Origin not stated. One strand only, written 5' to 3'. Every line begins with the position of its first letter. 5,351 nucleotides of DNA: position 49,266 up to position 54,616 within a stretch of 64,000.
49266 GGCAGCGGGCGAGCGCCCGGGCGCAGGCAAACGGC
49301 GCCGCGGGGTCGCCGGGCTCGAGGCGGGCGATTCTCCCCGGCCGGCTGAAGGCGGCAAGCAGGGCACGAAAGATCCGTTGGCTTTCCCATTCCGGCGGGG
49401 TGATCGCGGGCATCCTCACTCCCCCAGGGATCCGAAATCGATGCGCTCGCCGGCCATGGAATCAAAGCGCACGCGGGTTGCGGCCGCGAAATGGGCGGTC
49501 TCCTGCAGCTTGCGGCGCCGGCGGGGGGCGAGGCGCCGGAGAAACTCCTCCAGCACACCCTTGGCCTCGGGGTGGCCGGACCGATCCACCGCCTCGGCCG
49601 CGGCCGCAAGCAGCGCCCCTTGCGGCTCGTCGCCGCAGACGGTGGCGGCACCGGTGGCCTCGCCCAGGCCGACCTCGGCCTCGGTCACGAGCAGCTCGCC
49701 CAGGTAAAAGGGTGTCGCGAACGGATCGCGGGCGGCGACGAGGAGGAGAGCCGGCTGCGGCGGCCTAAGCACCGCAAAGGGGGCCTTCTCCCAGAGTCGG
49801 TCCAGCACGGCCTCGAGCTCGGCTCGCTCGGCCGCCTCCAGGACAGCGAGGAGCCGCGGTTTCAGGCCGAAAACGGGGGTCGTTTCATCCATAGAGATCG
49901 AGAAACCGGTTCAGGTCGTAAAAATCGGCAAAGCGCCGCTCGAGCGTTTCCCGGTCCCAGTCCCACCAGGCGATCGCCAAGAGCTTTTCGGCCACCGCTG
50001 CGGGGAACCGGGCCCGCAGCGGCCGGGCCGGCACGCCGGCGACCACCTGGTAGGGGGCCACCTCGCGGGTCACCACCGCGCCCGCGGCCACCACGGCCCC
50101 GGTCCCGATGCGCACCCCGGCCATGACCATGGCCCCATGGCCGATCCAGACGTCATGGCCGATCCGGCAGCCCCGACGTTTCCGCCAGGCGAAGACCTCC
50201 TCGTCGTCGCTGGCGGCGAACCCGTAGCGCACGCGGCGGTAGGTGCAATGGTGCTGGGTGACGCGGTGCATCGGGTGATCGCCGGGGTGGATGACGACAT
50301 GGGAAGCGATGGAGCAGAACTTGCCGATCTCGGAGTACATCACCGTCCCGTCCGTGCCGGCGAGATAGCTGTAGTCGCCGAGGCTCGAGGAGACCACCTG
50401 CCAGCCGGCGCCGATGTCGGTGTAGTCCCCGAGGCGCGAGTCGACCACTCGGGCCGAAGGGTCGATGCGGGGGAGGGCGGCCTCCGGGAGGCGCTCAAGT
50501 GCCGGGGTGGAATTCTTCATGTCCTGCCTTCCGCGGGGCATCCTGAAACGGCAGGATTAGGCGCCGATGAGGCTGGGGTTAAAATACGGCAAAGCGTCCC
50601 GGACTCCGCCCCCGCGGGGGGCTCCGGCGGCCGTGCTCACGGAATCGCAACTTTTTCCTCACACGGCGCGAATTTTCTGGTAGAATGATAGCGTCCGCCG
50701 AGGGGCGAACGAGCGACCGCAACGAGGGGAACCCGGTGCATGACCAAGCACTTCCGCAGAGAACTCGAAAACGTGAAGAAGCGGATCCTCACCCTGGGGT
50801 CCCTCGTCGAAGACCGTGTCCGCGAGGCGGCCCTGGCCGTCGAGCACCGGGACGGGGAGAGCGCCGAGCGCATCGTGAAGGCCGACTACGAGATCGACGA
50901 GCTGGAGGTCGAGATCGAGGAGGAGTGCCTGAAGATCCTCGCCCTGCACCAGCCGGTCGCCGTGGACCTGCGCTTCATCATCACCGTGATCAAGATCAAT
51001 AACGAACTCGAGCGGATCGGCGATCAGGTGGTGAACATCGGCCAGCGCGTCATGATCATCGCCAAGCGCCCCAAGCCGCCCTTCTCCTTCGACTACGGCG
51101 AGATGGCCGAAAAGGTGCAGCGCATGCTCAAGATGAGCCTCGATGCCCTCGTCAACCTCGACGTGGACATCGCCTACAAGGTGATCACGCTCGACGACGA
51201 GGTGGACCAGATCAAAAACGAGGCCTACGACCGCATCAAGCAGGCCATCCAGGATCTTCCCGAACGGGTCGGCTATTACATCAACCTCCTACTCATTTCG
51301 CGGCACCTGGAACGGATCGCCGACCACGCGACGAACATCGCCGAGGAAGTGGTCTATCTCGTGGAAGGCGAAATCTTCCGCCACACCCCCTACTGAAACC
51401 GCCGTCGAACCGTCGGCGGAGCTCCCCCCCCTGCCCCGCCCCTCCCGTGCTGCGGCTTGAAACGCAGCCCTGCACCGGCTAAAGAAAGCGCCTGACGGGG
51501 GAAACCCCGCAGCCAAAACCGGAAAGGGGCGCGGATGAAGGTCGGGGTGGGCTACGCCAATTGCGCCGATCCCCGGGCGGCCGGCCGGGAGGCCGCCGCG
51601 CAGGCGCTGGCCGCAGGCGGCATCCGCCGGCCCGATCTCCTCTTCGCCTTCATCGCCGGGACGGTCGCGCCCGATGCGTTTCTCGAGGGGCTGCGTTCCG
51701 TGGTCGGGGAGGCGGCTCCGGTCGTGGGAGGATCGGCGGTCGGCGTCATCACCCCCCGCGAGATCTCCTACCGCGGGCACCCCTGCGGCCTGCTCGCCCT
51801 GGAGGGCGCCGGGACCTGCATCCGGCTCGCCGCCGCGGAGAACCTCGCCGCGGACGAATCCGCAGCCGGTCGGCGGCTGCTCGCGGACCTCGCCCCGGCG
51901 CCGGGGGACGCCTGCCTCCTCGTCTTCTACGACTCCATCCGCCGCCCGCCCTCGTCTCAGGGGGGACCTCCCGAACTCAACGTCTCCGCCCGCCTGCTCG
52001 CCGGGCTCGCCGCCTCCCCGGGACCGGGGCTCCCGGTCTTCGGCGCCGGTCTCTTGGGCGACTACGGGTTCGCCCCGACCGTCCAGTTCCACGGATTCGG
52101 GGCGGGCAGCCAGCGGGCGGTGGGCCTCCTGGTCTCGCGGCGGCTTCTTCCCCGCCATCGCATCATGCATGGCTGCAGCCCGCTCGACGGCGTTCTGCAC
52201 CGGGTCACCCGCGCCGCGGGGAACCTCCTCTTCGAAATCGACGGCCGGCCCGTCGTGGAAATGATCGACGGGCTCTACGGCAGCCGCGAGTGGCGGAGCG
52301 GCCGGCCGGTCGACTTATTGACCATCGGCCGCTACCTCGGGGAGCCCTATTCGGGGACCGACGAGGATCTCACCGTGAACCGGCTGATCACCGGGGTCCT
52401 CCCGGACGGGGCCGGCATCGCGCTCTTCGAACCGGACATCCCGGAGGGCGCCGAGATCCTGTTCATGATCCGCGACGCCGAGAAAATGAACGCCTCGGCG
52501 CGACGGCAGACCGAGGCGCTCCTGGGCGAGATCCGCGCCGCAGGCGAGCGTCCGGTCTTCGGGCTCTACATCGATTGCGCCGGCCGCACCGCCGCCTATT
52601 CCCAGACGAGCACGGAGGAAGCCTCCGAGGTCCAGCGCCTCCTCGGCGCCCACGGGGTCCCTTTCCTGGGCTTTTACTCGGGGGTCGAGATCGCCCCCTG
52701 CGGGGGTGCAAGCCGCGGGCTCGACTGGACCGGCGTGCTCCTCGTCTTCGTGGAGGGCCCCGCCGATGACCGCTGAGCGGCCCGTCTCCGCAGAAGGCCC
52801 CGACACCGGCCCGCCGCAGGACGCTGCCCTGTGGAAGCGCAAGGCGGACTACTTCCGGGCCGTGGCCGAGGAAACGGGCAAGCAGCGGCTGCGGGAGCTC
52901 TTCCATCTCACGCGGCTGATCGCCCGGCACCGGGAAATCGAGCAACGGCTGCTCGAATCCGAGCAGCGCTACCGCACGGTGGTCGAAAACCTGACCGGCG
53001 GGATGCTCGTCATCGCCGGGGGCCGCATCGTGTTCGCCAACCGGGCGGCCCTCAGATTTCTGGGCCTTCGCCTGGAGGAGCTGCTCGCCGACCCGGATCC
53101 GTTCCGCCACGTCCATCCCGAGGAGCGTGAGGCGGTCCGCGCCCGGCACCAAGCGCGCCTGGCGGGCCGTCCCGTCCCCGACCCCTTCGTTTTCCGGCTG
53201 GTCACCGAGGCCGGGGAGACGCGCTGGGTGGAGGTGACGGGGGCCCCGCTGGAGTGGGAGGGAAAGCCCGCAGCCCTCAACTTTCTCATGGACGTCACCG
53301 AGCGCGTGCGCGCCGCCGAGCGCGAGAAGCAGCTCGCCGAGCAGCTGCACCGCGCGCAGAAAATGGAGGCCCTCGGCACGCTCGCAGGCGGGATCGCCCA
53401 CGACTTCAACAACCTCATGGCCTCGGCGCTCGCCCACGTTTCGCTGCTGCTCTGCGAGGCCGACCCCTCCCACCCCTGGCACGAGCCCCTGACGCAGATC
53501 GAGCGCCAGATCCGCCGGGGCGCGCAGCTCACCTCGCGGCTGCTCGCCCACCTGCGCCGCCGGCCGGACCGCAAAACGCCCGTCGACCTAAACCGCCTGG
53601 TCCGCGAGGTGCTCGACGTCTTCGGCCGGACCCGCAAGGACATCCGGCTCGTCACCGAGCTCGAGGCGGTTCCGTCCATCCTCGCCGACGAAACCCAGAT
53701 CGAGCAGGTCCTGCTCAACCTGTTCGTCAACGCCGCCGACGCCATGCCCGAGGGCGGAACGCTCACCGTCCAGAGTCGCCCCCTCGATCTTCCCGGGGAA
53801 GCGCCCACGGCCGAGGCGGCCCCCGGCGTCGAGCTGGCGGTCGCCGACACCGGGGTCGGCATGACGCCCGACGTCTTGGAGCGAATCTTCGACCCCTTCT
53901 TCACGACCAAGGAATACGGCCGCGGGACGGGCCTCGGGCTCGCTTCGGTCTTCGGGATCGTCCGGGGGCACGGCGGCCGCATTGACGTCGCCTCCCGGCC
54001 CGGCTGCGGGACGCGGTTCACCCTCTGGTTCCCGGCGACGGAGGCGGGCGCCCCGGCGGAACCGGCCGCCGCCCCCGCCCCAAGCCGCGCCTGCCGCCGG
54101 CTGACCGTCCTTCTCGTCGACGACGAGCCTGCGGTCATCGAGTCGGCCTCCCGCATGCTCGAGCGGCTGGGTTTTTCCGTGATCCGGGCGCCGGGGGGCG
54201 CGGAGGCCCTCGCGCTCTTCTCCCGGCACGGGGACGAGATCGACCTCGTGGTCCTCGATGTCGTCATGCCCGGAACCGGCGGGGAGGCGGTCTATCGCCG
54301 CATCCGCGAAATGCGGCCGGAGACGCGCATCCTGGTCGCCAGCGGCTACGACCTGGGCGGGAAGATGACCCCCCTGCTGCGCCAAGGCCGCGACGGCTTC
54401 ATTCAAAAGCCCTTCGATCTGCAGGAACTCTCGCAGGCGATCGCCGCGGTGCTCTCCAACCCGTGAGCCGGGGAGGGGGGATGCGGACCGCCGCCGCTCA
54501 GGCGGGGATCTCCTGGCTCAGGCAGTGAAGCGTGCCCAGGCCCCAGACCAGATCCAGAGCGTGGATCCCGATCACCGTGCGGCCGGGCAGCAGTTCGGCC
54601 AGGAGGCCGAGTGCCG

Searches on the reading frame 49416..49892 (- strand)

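Call 40: search_protein_families(library=pfam, proteins=[window:49416-49892:-], max_evalue=0.001)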
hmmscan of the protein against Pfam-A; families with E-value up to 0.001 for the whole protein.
window:49416-49892:- (158 aa): 1 family
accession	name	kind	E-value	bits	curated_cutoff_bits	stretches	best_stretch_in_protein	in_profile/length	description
PF06754.17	PhnG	-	3.4e-21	76.2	32.4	1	13-146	5-139/142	Phosphonate metabolism protein PhnG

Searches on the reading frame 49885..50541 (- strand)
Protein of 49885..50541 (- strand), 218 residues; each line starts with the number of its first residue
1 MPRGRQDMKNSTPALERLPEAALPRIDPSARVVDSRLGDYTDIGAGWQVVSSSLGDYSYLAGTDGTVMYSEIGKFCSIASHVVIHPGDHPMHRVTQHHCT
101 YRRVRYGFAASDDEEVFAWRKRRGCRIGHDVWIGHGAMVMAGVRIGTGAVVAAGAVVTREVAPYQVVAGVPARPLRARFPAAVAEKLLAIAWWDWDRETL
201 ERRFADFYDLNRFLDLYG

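Call 40: search_protein_families(library=pfam, proteins=[window:49885-50541:-], max_evalue=0.001)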
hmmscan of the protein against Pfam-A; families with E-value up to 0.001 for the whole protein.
window:49885-50541:- (218 aa): 3 families
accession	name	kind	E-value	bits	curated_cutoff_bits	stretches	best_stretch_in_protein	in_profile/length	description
PF00132.30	Hexapep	-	1.4e-13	50.4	27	1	124-159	1-36/36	Bacterial transferase hexapeptide (six repeats)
PF14602.12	Hexapep_2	-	1.1e-06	28.7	27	1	126-159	3-34/34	Hexapeptide repeat of succinyl-transferase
PF25084.1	LbH_EIF2B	-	0.00014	22.2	54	0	124-158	44-100/105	EIF2B subunit epsilon LbH domain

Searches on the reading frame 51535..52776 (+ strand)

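Call 39: search_protein_families(library=pfam, proteins=[window:51535-52776:+], max_evalue=0.001)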
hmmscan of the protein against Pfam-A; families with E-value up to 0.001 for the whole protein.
window:51535-52776:+ (413 aa): 2 families
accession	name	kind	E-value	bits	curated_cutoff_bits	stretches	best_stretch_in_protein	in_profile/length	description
PF08495.15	FIST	-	6.8e-27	95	23.2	2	34-238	1-189/189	FIST N domain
PF10442.14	FIST_C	-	7.6e-17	62.1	28.5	1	278-388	31-131/131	FIST C domain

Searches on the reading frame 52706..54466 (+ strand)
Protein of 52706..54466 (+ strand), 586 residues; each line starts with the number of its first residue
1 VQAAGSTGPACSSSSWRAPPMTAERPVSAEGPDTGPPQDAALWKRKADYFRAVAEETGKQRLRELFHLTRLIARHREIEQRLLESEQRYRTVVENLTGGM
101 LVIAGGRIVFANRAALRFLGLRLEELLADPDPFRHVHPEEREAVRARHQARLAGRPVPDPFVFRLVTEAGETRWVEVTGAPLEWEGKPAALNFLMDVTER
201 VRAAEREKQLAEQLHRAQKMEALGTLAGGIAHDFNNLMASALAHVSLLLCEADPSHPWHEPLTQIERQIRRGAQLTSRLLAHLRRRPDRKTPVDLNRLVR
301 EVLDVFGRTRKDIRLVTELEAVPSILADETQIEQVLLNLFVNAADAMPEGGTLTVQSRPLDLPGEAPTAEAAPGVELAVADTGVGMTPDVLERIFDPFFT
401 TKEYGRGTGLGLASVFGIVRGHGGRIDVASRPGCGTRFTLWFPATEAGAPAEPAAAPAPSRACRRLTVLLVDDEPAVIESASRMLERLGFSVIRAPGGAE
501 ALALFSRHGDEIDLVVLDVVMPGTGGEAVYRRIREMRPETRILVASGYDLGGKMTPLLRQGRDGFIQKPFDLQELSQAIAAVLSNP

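Call 40: search_protein_families(library=pfam, proteins=[window:52706-54466:+], max_evalue=0.001)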
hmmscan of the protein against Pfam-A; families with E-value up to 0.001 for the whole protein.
window:52706-54466:+ (586 aa): 7 families
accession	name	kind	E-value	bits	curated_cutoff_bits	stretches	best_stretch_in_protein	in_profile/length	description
PF02518.31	HATPase_c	-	3.6e-24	85.8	26.4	1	328-445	2-110/111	Histidine kinase-, DNA gyrase B-, and HSP90-like ATPase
PF00072.30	Response_reg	-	6.2e-21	75.1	30.2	1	468-579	1-110/111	Response regulator receiver domain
PF00989.32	PAS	-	2.6e-11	44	22.6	1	88-196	2-112/113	PAS fold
PF08447.18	PAS_3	-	3e-11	43.9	25.6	1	108-189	1-83/89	PAS fold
PF13188.13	PAS_8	-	1.4e-09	38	21.8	1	87-143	1-57/65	PAS domain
PF13426.13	PAS_9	-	1.1e-07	32.5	27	1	100-199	4-103/103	PAS domain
PF08448.16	PAS_4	-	9.1e-07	29.5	23.1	1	105-202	14-110/110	PAS fold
